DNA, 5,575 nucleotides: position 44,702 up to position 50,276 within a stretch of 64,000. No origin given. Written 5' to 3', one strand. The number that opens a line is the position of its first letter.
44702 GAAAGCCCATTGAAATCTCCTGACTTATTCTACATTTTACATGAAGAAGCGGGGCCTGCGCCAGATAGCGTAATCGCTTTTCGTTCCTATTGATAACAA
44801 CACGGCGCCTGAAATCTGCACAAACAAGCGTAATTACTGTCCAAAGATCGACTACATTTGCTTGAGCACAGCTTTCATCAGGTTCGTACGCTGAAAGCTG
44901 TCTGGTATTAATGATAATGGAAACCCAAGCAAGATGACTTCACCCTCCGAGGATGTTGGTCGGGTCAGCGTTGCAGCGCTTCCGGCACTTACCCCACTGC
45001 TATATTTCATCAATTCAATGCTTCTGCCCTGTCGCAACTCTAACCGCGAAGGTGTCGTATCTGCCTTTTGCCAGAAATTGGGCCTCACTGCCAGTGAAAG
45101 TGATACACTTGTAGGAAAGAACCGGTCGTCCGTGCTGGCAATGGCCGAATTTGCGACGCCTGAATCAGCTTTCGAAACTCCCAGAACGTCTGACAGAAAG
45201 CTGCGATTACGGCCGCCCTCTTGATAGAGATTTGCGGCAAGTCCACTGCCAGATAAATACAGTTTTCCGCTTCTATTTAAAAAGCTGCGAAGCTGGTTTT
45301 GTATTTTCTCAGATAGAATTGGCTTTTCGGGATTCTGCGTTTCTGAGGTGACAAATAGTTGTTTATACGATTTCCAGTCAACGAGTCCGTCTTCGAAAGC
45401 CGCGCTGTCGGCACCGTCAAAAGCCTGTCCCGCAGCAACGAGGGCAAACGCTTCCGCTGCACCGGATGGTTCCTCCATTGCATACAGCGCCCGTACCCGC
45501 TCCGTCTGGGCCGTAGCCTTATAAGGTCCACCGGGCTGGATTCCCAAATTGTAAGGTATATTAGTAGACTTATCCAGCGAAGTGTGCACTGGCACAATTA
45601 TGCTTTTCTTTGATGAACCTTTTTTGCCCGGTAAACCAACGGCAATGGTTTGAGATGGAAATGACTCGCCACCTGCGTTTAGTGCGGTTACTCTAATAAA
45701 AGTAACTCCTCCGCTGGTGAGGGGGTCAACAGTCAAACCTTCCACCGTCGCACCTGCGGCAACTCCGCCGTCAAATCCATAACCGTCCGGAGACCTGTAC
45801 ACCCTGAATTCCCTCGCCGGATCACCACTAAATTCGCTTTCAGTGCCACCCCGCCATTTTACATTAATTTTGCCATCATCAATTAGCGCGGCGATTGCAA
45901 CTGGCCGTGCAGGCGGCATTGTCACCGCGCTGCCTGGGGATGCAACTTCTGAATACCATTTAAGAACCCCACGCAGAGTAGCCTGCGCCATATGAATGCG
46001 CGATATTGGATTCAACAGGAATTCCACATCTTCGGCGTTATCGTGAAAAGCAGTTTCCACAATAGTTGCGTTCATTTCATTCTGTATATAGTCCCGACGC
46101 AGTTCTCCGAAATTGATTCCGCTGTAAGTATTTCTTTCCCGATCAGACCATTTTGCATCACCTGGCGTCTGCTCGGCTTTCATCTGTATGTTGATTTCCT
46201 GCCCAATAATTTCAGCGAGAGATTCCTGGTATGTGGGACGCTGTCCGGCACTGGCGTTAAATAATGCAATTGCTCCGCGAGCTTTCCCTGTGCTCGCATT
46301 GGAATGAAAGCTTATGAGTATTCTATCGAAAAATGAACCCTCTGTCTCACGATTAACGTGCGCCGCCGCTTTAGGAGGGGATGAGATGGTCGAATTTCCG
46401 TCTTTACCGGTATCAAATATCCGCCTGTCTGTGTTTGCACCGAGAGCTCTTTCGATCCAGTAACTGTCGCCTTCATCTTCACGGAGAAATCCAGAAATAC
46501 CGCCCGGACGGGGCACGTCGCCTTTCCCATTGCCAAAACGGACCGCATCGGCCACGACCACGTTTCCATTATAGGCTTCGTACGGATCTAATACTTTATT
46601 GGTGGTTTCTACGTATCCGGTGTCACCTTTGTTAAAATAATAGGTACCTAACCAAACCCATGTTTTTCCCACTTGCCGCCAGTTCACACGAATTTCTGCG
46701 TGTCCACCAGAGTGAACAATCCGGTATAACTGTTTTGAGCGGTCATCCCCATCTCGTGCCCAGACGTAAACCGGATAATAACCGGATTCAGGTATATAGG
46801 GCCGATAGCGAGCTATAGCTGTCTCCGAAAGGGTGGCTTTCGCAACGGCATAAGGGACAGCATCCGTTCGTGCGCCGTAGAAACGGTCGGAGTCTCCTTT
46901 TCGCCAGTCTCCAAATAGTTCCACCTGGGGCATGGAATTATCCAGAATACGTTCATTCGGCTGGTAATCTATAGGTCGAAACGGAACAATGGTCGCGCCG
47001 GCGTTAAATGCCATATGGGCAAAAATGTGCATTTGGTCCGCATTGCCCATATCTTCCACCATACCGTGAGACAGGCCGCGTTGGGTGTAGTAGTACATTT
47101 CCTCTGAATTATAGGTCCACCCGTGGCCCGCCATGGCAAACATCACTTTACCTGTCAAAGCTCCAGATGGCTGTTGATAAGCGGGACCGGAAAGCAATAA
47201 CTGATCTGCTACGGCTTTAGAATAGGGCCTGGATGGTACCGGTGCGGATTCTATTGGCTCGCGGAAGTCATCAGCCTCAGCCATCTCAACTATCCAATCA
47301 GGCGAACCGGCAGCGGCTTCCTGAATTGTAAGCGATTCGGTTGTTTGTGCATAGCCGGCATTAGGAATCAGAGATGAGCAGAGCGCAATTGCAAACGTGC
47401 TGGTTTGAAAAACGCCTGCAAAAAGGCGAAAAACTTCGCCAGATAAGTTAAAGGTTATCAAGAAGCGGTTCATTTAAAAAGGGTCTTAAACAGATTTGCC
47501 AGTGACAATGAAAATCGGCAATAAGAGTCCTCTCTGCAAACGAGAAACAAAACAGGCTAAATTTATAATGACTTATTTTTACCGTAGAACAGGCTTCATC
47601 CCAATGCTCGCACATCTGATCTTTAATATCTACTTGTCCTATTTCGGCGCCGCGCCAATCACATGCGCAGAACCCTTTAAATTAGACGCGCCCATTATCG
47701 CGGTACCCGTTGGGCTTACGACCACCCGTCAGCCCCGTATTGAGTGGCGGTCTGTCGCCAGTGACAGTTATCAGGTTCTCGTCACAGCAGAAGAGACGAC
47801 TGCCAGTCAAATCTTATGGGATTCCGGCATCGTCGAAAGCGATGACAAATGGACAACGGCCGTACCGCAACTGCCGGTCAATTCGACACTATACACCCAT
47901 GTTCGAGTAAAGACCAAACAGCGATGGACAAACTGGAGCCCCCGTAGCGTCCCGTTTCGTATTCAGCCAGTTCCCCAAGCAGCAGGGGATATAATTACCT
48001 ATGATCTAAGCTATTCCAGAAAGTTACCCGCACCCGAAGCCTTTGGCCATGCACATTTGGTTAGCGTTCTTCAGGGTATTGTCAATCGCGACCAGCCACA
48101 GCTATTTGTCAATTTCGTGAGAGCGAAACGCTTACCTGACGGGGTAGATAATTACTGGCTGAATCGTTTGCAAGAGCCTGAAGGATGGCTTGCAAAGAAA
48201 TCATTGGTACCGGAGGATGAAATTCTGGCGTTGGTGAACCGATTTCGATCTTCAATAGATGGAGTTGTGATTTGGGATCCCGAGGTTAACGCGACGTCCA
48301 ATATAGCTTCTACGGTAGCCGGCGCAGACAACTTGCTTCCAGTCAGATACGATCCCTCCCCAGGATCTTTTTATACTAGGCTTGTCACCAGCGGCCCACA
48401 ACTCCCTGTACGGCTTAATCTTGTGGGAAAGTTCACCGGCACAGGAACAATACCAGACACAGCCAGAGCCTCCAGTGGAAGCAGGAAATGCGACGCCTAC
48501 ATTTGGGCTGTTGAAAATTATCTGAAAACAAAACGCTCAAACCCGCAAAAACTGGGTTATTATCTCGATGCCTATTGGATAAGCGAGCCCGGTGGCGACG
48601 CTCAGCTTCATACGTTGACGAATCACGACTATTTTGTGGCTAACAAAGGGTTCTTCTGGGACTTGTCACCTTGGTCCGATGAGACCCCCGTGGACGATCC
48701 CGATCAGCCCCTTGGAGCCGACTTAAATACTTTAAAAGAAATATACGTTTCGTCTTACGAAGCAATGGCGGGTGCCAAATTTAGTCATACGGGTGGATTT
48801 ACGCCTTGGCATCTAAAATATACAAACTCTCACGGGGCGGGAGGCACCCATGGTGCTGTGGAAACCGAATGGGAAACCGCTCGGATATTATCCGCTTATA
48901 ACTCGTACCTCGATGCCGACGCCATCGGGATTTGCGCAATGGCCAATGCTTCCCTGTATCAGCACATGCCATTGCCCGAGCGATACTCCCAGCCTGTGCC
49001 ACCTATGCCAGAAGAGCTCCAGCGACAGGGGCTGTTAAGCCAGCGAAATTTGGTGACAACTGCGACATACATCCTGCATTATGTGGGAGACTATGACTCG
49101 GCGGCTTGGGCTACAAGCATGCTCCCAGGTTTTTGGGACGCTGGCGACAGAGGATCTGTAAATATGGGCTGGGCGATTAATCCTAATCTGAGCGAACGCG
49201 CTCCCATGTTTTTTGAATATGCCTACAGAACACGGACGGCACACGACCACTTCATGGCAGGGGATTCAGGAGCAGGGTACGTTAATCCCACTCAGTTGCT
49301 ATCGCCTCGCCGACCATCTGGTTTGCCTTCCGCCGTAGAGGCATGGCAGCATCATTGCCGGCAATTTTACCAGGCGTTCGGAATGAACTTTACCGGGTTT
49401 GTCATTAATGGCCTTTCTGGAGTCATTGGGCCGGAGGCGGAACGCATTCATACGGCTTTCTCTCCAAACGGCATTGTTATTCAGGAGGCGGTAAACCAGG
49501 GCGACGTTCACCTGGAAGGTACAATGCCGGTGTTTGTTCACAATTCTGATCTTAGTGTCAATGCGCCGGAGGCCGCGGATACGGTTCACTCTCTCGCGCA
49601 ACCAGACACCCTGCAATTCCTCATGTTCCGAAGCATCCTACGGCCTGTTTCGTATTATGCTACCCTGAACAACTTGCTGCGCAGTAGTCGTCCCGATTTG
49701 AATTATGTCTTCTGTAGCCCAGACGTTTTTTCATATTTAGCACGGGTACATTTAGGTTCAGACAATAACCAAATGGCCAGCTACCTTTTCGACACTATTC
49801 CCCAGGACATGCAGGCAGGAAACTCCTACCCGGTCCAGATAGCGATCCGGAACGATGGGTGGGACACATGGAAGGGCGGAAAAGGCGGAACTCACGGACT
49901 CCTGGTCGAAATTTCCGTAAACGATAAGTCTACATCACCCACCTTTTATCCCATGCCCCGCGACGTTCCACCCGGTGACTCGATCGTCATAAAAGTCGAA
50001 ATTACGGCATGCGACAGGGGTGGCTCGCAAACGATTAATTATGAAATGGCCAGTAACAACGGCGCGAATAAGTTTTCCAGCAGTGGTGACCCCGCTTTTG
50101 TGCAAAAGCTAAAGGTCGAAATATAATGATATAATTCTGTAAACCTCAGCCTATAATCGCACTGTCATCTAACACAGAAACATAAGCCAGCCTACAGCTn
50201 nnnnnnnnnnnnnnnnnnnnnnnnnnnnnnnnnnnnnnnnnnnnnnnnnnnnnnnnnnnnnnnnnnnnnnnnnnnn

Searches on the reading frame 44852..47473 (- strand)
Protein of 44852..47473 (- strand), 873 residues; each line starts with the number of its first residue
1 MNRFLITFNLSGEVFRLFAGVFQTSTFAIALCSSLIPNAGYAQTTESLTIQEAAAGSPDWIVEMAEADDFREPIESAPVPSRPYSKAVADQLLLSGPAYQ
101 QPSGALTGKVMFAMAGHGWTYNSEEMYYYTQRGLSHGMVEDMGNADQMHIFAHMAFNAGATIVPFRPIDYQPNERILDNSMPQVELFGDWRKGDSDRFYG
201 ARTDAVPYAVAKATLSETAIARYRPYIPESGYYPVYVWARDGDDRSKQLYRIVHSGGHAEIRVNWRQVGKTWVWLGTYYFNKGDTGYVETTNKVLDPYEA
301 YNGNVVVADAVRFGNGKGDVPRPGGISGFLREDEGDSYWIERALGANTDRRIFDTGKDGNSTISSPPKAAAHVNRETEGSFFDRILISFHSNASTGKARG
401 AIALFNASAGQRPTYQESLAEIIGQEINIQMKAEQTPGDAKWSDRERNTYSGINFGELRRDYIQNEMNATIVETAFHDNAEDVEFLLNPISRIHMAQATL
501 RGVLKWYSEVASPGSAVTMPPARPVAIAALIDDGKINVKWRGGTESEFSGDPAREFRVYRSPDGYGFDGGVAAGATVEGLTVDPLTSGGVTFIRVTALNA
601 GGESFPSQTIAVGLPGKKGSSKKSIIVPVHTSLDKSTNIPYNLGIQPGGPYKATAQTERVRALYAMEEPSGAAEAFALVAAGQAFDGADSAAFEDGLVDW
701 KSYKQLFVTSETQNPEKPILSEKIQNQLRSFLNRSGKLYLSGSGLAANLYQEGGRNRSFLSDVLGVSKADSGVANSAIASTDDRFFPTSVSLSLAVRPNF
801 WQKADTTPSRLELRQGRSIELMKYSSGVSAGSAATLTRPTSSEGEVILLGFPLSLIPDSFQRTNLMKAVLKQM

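Call 49: search_protein_families(library=pfam, proteins=[window:44852-47473:-], max_evalue=0.00001)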
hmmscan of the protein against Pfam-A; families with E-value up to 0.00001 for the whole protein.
window:44852-47473:- (873 aa): 2 families
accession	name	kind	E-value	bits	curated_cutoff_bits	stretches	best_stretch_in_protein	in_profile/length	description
PF25275.1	Golvesin_C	-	4.5e-23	82.2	31.6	1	176-314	2-131/132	Golvesin C-terminal domain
PF01520.23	Amidase_3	-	4.4e-07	30.5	27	1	384-504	69-173/174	N-acetylmuramoyl-L-alanine amidase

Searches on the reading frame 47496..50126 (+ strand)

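Call 49: search_protein_families(library=pfam, proteins=[window:47496-50126:+], max_evalue=0.00001)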
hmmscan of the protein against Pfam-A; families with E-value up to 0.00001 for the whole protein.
window:47496-50126:+ (876 aa): 2 families
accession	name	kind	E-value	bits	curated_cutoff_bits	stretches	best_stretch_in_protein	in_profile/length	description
PF14323.11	GxGYxYP_C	-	2.3e-25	90.2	27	1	524-639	3-110/242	GxGYxYP putative glycoside hydrolase C-terminal domain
PF20957.2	GxGYxYP_N_2nd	-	3.1e-06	27.7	24.5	0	254-283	1-30/68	GxGYxYP_N second domain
